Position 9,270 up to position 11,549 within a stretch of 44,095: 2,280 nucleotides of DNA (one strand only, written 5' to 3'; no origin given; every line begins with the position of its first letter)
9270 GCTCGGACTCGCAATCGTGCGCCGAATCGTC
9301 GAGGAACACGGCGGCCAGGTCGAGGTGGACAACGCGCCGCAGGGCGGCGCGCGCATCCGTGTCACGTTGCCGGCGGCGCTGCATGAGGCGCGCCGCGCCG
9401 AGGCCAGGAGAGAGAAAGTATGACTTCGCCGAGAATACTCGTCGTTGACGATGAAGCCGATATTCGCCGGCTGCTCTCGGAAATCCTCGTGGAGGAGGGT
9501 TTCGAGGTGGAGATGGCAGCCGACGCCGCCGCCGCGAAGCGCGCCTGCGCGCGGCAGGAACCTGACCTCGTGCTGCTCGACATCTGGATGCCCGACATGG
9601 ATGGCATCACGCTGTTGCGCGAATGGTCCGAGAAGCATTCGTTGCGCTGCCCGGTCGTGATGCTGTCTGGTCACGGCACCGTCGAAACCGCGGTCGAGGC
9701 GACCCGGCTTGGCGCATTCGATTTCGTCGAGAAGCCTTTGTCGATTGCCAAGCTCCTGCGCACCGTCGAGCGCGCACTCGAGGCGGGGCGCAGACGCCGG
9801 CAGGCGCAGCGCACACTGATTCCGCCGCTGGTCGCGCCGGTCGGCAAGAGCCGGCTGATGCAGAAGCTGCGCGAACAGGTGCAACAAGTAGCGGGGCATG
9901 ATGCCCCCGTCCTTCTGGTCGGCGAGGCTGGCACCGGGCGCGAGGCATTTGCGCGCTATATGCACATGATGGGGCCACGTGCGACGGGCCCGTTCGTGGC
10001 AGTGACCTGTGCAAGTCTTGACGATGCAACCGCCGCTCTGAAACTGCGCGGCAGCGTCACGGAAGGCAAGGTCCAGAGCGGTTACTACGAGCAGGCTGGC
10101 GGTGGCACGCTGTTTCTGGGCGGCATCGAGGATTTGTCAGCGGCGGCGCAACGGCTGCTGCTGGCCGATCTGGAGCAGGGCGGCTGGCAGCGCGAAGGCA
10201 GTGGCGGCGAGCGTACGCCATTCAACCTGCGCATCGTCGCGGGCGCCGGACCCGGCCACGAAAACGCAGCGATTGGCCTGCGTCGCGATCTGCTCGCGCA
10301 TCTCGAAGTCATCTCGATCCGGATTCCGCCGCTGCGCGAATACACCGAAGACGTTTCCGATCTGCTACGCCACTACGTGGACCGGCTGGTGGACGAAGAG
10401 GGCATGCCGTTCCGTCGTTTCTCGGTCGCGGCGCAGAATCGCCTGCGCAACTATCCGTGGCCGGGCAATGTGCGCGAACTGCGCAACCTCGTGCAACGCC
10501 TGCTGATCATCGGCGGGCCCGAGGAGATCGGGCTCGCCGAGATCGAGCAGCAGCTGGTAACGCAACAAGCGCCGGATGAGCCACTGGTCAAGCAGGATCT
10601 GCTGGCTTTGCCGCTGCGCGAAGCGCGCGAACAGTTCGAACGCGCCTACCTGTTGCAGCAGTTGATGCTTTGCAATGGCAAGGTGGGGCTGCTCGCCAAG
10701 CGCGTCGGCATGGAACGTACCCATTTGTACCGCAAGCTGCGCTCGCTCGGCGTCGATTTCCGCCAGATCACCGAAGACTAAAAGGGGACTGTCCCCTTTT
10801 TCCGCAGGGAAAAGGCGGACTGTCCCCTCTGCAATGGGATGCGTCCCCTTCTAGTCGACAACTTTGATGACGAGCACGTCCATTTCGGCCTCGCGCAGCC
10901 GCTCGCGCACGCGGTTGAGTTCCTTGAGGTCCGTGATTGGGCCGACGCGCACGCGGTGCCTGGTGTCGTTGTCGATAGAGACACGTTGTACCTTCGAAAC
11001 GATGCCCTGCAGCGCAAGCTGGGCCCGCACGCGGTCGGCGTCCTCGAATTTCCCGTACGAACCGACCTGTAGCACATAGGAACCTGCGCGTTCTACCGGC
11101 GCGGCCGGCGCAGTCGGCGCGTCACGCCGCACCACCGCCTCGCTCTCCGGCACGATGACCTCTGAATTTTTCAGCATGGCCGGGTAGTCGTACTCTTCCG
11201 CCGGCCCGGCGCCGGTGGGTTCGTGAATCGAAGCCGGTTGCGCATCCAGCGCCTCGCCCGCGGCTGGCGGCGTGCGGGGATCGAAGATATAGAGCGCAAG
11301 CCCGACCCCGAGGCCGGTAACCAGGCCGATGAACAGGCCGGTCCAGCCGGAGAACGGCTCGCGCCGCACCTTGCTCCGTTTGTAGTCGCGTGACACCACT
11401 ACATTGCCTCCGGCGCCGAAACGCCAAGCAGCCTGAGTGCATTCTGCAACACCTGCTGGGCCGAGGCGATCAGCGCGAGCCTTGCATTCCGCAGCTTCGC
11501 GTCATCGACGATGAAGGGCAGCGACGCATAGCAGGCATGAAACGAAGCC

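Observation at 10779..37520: Six-locus family of nested-palindrome intergenic elements (A-run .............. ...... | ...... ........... T-run)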

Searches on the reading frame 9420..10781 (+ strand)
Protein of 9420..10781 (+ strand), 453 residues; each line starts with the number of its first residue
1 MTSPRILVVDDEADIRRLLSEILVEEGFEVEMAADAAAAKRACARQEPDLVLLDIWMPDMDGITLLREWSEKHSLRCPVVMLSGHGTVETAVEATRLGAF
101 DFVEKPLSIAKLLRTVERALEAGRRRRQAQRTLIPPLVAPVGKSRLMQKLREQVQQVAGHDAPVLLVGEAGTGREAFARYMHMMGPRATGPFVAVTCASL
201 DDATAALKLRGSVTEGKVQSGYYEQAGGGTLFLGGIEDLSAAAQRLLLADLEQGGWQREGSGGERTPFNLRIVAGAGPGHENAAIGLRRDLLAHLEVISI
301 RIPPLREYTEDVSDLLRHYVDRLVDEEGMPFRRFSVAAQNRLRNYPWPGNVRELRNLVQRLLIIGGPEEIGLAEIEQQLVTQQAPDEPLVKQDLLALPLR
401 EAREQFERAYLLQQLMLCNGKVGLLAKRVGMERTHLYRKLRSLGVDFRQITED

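Call 14: find_encoding_contigs(protein=window:9420-10781:+, flank=10000, max_places=10)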
Protein window:9420-10781:+ (453 aa): no gene with exactly this product is on record in the collection.

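Call 21: search_protein_families(library=pfam, proteins=[window:9420-10781:+])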
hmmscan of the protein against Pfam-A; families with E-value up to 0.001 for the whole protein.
window:9420-10781:+ (453 aa): 5 families
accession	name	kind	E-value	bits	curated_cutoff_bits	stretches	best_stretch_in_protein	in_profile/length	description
PF00072.30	Response_reg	-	9.5e-30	103.5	30.2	1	6-116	1-110/111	Response regulator receiver domain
PF00158.32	Sigma54_activat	-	2.2e-26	93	20.2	1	141-300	2-167/168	Sigma-54 interaction domain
PF14532.12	Sigma54_activ_2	-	2.4e-19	70.4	25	1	141-305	1-138/138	Sigma-54 interaction domain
PF25601.1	AAA_lid_14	-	9.9e-19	67.4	27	1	306-387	1-82/87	AAA+ ATPase lid domain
PF02954.25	HTH_8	-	6.8e-06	26.2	22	1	403-441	2-40/42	Bacterial regulatory protein, Fis family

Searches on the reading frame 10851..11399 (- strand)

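Call 21: search_protein_families(library=pfam, proteins=[window:10851-11399:-])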
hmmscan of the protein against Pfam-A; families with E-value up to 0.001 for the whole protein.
window:10851-11399:- (182 aa): 1 family
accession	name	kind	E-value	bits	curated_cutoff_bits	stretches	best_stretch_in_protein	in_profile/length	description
PF05036.18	SPOR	-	8.7e-16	58.5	21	1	106-178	3-75/76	SPOR domain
